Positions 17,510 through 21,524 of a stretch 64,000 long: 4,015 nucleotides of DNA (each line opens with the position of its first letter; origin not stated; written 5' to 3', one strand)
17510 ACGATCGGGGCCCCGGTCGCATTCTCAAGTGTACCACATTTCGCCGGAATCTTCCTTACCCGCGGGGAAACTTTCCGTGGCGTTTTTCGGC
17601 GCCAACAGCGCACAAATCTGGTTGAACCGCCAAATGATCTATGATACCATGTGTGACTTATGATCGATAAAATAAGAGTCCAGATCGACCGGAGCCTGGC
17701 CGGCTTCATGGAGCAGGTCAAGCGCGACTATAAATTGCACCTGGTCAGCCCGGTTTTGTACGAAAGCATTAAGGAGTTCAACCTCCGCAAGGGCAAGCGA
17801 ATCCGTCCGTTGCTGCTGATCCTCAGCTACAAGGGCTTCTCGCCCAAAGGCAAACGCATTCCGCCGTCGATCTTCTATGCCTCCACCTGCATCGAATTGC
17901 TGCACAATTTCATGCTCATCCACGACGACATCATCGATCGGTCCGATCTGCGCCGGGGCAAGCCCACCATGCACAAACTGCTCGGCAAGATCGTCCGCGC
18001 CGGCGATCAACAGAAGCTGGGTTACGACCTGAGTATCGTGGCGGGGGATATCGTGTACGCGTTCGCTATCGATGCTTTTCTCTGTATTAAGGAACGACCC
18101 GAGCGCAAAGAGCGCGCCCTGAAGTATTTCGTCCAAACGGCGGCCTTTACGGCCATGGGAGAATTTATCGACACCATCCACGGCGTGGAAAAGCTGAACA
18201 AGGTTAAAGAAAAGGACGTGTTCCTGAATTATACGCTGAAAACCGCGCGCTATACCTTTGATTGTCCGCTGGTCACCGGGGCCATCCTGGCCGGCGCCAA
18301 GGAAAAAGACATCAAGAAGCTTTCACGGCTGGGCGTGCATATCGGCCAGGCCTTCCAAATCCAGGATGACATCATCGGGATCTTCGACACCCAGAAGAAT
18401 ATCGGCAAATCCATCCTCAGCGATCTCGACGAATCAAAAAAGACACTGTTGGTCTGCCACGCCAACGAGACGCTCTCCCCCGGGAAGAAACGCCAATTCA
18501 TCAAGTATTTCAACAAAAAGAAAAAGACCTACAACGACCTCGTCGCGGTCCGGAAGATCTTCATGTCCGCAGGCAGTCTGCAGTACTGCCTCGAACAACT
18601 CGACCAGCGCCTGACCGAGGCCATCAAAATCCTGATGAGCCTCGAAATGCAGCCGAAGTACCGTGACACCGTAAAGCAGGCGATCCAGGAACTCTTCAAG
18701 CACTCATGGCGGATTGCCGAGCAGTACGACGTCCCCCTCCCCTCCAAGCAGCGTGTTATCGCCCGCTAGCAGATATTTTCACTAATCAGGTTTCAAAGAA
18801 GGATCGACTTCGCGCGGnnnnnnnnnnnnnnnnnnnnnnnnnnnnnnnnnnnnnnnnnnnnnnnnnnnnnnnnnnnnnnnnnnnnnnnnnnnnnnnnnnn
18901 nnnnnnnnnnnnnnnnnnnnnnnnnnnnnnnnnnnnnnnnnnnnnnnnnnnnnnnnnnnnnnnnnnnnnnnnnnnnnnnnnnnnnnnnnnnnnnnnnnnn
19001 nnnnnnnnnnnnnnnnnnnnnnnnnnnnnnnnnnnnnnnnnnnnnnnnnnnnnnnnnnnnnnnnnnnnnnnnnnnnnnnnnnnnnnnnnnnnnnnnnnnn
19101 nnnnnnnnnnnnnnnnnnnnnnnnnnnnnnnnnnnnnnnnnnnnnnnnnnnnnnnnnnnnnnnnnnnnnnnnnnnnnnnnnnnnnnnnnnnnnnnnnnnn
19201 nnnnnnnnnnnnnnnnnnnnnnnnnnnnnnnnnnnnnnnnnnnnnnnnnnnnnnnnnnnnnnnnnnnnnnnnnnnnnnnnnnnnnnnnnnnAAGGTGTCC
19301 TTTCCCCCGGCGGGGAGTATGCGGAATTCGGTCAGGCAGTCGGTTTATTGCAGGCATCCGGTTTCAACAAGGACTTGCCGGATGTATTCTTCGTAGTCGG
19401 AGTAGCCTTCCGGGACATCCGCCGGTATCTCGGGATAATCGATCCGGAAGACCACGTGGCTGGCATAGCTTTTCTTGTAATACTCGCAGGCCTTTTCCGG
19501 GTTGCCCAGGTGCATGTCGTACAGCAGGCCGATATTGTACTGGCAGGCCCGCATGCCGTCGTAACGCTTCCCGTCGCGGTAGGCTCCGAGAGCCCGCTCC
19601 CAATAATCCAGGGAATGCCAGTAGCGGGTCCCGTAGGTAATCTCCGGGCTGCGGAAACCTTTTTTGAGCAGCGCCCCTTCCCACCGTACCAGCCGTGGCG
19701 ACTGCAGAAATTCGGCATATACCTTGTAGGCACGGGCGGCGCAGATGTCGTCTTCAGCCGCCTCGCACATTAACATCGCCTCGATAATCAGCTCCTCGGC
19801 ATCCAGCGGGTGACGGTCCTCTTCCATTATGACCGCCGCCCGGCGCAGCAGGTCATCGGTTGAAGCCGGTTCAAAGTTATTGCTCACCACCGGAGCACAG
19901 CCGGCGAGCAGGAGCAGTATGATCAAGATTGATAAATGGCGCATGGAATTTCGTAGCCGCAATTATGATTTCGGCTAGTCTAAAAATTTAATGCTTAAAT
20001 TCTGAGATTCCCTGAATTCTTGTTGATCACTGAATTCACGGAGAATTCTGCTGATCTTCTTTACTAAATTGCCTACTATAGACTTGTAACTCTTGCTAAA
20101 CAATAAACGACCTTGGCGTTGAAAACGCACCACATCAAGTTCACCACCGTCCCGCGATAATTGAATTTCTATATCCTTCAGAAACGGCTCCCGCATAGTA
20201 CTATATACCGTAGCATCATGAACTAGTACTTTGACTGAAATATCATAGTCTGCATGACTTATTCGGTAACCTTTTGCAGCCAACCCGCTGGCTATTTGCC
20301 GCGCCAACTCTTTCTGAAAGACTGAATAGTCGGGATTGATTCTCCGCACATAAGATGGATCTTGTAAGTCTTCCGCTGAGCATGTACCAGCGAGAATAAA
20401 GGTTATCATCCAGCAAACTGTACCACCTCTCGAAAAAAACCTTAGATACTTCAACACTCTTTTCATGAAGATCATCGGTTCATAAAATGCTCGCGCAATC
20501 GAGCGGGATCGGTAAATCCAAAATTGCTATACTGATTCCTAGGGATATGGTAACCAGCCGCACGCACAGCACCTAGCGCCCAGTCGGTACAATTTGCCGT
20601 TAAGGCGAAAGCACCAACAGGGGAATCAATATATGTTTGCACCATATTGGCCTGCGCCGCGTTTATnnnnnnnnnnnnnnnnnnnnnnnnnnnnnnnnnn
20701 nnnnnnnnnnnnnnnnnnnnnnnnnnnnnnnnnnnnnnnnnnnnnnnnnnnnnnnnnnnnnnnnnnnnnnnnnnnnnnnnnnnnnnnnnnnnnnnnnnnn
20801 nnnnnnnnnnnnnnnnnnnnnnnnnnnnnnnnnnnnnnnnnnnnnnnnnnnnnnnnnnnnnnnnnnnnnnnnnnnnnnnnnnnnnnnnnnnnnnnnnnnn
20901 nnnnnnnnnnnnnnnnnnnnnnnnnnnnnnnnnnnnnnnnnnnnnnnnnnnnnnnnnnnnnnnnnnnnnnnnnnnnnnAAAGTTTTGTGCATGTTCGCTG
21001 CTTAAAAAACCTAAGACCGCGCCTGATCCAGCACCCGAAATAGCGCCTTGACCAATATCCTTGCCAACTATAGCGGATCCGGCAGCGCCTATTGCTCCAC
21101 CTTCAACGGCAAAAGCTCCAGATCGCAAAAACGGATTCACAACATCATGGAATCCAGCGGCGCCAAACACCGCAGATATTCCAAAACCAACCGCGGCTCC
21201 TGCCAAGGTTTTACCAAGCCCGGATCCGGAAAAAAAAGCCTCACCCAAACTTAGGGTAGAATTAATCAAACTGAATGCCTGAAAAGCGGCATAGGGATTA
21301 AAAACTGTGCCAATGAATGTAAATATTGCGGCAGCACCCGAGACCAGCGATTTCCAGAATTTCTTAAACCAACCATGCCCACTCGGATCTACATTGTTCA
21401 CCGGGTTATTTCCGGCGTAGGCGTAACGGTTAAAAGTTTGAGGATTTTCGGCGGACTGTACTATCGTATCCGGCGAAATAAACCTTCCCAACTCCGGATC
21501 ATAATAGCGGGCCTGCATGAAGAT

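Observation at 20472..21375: Unusual toxin tip: Gly-zipper membrane segment followed by a His-before-Cys permuted papain-like (PPPDE/LRAT-like) domain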

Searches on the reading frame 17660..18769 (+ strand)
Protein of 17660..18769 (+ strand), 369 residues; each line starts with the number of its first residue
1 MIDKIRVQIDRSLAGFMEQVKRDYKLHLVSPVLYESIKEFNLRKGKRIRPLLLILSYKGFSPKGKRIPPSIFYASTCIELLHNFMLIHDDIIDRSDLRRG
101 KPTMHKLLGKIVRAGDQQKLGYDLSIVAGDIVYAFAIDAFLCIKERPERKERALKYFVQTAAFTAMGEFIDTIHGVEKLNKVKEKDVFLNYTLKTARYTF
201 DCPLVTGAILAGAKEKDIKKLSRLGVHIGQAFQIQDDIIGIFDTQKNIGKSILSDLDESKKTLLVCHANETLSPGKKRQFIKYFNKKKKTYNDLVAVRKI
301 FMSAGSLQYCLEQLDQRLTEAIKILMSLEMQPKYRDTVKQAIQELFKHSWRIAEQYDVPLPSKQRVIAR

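Call 71: search_protein_families(library=pfam, proteins=[window:17660-18769:+], max_evalue=0.00001)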
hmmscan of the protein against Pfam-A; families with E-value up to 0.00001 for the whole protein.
window:17660-18769:+ (369 aa): 1 family
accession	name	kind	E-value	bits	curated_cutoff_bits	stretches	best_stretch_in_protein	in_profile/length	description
PF00348.22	polyprenyl_synt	-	2.6e-54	184.6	27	1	32-294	3-244/251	Polyprenyl synthetase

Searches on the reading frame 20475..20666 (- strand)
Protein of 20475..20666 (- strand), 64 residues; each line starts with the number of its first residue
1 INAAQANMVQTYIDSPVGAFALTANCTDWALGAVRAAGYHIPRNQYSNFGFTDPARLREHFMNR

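Call 37: find_related_loci(query=A2, collection=genome_contigs, flank=4000)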
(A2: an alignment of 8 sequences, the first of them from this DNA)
Query A2 (64 aa) in genome_contigs; peptide patterns used: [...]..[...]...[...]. (x = any residue, [..] = any of these).
14 stretches matched a pattern; 2 encode a relative of the query (tblastn E <= 1e-3); 2 distinct loci.
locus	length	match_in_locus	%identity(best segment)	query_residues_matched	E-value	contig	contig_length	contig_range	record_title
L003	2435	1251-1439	53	1-63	8e-21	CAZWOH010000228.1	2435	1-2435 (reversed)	MAG TPA_asm: uncultured Planctomycetales bacterium isolate binchicken_co346_31 genome assembly, contig: NODE_20799_lengt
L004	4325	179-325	47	9-59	2e-11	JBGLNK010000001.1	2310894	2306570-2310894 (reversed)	MAG: Dehalococcoidia bacterium isolate PPR_0277 scaffold_42132, whole genome shotgun sequence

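Call 59: find_related_loci(query=A2, collection=metagenome_contigs, flank=3000)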
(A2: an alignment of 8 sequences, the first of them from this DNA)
Query A2 (64 aa) in metagenome_contigs; peptide patterns used: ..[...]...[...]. (x = any residue, [..] = any of these).
84 stretches matched a pattern; 1 encode a relative of the query (tblastn E <= 1e-3); 1 distinct loci.
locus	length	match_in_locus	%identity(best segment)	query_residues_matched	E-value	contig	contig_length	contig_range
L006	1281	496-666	53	1-57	9e-22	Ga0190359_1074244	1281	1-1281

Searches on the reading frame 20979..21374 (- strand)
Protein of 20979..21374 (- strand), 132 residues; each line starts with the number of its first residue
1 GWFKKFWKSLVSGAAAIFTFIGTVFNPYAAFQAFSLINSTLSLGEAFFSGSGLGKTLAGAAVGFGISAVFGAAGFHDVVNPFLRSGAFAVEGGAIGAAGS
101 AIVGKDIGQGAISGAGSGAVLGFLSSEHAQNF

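Call 63: find_homologous_proteins(query=A5, max_evalue=0.001)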
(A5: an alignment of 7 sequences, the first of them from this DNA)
Query A5 (7 sequences) (132 aa, profile of the alignment): 1 proteins with E <= 0.001 among 8000 candidates.
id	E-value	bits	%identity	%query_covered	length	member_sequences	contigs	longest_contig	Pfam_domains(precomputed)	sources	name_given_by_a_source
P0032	1.9e-7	49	61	35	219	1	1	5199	-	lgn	-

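Call 65: find_encoding_contigs(protein=P0032, flank=4000, max_places=2)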
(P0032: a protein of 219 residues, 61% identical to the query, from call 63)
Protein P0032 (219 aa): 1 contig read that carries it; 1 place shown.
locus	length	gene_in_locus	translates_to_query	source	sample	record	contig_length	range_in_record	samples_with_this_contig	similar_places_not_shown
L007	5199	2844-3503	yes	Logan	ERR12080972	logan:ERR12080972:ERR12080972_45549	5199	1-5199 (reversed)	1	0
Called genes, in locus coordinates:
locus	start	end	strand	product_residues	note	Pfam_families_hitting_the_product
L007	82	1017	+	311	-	-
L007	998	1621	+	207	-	PF13424:TPR_12 (faint)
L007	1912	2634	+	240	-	PF25023:TEN_YD-shell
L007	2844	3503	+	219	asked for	-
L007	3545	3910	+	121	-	-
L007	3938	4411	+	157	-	-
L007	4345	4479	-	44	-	-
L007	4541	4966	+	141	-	-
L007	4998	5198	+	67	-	?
